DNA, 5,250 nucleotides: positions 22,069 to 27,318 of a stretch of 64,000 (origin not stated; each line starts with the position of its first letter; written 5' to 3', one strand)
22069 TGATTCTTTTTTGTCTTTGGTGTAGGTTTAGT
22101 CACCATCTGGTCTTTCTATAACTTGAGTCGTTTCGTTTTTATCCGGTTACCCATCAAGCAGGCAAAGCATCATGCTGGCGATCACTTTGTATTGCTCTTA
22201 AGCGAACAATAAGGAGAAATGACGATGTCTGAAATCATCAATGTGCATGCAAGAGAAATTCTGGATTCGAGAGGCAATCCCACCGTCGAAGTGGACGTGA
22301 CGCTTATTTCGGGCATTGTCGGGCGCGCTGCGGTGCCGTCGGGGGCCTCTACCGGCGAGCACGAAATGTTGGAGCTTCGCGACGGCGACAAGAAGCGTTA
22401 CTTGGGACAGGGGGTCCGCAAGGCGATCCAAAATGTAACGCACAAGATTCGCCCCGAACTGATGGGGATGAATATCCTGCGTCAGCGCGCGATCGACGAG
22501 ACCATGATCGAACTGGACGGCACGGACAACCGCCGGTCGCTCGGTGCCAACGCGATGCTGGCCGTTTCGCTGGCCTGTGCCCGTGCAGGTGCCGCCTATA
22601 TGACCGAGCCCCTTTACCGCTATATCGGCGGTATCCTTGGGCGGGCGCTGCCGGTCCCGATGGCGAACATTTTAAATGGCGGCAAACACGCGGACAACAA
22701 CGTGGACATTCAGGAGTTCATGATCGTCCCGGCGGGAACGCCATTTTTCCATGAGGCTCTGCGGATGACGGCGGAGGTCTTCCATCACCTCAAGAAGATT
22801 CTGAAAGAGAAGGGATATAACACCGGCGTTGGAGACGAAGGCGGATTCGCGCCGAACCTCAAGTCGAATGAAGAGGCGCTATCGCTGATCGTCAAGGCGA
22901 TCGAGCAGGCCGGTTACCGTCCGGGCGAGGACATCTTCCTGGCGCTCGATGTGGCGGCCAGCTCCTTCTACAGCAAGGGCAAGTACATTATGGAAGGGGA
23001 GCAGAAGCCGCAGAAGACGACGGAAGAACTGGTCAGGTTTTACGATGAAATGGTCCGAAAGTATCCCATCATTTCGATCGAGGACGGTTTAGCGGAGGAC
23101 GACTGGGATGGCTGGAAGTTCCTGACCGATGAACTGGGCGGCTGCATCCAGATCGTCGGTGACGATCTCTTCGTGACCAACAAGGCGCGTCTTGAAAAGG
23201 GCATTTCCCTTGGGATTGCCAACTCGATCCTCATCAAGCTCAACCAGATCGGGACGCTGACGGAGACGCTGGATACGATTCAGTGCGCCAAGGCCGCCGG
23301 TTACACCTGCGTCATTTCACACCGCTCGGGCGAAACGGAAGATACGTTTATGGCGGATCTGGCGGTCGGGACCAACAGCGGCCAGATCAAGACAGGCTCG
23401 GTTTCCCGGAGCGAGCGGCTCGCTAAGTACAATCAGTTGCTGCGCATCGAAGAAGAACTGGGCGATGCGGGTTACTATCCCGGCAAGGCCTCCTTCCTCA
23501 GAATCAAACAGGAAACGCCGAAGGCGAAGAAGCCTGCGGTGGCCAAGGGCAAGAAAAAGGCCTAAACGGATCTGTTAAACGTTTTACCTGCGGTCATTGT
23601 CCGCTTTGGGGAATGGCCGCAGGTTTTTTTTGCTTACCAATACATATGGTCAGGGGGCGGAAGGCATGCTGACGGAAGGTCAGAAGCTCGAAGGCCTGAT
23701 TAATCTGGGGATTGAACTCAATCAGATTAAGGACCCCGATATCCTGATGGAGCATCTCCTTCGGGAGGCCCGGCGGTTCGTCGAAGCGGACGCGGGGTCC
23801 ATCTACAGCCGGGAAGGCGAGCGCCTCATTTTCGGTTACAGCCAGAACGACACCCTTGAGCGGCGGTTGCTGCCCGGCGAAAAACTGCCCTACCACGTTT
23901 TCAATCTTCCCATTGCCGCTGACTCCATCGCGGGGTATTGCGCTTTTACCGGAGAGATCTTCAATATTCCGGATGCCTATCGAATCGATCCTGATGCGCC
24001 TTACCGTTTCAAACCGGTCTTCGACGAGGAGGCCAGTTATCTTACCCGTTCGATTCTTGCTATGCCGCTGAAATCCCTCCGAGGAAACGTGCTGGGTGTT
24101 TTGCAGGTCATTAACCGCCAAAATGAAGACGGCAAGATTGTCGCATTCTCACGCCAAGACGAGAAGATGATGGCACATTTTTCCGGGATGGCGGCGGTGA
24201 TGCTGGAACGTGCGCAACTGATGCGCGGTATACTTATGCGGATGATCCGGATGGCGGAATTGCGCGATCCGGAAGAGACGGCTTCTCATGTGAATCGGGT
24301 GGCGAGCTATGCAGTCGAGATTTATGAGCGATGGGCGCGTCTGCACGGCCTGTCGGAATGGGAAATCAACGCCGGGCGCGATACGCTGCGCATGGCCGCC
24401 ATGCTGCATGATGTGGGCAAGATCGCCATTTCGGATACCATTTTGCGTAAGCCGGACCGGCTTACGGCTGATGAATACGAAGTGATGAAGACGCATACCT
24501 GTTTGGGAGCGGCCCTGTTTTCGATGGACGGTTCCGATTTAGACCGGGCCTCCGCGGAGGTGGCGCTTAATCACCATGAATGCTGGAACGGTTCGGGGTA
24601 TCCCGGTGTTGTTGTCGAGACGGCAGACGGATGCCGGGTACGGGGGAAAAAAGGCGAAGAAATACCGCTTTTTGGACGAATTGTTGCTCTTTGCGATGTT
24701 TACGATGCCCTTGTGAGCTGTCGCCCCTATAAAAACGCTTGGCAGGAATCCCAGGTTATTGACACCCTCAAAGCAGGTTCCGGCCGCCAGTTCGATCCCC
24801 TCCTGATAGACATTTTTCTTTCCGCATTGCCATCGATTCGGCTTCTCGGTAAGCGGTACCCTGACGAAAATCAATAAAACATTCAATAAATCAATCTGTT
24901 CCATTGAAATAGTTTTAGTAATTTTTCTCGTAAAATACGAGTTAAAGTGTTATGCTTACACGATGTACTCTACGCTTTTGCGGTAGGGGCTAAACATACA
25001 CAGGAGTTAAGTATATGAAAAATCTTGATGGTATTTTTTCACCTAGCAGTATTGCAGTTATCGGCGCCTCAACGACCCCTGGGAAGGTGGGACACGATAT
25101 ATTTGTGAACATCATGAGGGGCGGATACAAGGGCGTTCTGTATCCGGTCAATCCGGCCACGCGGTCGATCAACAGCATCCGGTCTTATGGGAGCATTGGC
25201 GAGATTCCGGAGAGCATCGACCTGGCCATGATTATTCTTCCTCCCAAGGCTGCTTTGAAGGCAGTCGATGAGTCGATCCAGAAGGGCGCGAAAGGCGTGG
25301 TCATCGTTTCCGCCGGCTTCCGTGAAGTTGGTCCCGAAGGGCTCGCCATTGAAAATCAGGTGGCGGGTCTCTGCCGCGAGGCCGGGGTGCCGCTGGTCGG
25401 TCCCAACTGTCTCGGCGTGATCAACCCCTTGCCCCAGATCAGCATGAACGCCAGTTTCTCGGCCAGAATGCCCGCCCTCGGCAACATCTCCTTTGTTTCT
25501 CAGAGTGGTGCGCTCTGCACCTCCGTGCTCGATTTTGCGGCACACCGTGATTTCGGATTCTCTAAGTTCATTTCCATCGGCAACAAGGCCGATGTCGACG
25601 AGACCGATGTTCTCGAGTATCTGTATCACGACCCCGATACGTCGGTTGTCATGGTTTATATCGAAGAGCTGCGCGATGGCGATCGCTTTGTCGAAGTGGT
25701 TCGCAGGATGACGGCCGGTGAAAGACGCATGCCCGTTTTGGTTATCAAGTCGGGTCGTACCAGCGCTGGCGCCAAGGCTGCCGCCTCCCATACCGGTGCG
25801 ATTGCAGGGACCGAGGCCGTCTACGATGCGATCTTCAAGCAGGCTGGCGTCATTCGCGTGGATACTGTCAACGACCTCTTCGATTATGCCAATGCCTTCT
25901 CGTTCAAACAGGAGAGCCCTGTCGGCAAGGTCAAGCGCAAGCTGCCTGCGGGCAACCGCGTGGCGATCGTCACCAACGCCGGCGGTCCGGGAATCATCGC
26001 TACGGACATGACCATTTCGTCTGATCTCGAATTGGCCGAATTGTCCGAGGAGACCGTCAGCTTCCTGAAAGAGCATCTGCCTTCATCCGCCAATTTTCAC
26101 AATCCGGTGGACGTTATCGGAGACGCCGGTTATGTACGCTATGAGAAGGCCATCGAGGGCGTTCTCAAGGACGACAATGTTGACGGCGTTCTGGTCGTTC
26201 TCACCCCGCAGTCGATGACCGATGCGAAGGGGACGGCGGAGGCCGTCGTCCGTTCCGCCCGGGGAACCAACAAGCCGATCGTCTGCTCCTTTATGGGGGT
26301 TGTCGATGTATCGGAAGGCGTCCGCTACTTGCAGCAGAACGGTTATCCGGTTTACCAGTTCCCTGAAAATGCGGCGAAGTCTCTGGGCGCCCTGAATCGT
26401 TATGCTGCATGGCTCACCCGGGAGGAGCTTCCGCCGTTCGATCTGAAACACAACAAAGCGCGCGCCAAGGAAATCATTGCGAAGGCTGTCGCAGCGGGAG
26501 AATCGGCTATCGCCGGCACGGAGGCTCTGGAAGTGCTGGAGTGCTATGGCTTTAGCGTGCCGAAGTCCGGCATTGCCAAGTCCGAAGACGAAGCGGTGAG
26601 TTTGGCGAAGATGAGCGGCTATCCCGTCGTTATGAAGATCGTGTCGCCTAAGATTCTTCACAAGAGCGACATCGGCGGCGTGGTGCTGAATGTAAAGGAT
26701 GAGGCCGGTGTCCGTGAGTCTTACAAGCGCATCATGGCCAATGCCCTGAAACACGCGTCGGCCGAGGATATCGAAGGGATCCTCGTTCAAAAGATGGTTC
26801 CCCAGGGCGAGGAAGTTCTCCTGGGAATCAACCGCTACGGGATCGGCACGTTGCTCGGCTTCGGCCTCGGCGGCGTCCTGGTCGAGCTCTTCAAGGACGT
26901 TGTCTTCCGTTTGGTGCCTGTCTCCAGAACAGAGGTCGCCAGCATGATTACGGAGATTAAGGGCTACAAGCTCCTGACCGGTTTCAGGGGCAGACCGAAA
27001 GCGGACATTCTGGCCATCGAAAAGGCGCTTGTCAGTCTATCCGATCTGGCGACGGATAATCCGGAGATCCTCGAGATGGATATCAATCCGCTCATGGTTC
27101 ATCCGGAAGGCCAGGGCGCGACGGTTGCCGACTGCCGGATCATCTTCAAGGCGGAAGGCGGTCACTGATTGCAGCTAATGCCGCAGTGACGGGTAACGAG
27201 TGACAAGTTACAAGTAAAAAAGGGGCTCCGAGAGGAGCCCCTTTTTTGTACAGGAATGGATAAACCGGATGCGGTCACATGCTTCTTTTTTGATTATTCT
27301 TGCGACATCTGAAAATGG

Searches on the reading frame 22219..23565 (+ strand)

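Call 55: search_protein_families(library=pfam, proteins=[window:22219-23565:+], max_evalue=0.000001)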
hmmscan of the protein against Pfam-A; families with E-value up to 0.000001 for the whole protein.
window:22219-23565:+ (448 aa): 2 families
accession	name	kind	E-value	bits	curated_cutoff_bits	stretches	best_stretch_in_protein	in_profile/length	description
PF00113.28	Enolase_C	-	2.1e-131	438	21.5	1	143-425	3-292/296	Enolase, C-terminal TIM barrel domain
PF03952.21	Enolase_N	-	2.6e-59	199.5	35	1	6-136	1-131/131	Enolase, N-terminal domain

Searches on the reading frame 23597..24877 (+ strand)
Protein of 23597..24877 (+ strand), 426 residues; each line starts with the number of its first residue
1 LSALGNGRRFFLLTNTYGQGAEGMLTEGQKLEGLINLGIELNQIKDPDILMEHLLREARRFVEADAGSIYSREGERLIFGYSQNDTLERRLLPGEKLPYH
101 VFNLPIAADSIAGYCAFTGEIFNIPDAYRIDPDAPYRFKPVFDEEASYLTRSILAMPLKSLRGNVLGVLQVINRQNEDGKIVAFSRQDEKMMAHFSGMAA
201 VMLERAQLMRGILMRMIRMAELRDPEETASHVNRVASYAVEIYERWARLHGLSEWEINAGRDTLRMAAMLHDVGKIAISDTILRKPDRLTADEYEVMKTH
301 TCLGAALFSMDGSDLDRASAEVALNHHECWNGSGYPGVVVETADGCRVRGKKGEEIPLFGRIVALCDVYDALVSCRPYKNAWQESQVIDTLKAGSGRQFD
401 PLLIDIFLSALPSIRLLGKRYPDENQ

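Call 55: search_protein_families(library=pfam, proteins=[window:23597-24877:+], max_evalue=0.000001)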
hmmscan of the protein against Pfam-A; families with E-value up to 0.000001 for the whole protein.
window:23597-24877:+ (426 aa): 4 families
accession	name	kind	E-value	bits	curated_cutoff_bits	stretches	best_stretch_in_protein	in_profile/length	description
PF13487.12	HD_5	-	5.2e-22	78.8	27.2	1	242-401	24-168/170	HD domain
PF01966.28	HD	-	1.7e-16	61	22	1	229-371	2-115/116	HD domain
PF01590.32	GAF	-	3.5e-13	50.7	22.4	1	47-201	2-131/133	GAF domain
PF13492.12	GAF_3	-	8.9e-08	33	27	1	46-205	1-129/129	GAF domain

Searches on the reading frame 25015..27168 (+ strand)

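Call 55: search_protein_families(library=pfam, proteins=[window:25015-27168:+], max_evalue=0.000001)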
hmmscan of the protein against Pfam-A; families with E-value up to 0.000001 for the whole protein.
window:25015-27168:+ (717 aa): 5 families
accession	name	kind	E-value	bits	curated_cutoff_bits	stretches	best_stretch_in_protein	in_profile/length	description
PF13549.11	ATP-grasp_5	-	2.9e-73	246.3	27.6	1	491-710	2-220/221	ATP-grasp domain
PF13607.11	Succ_CoA_lig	-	3.6e-56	189.2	27.4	1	156-295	2-138/138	Succinyl-CoA ligase like flavodoxin domain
PF13380.12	CoA_binding_2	-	5.1e-26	91.8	22.8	1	12-137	2-115/116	CoA binding domain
PF19045.5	Ligase_CoA_2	-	4.5e-14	53.2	23.7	1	316-464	1-155/162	Ligase-CoA domain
PF02629.25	CoA_binding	-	4.3e-13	50.3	22.3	1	10-101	3-97/97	CoA binding domain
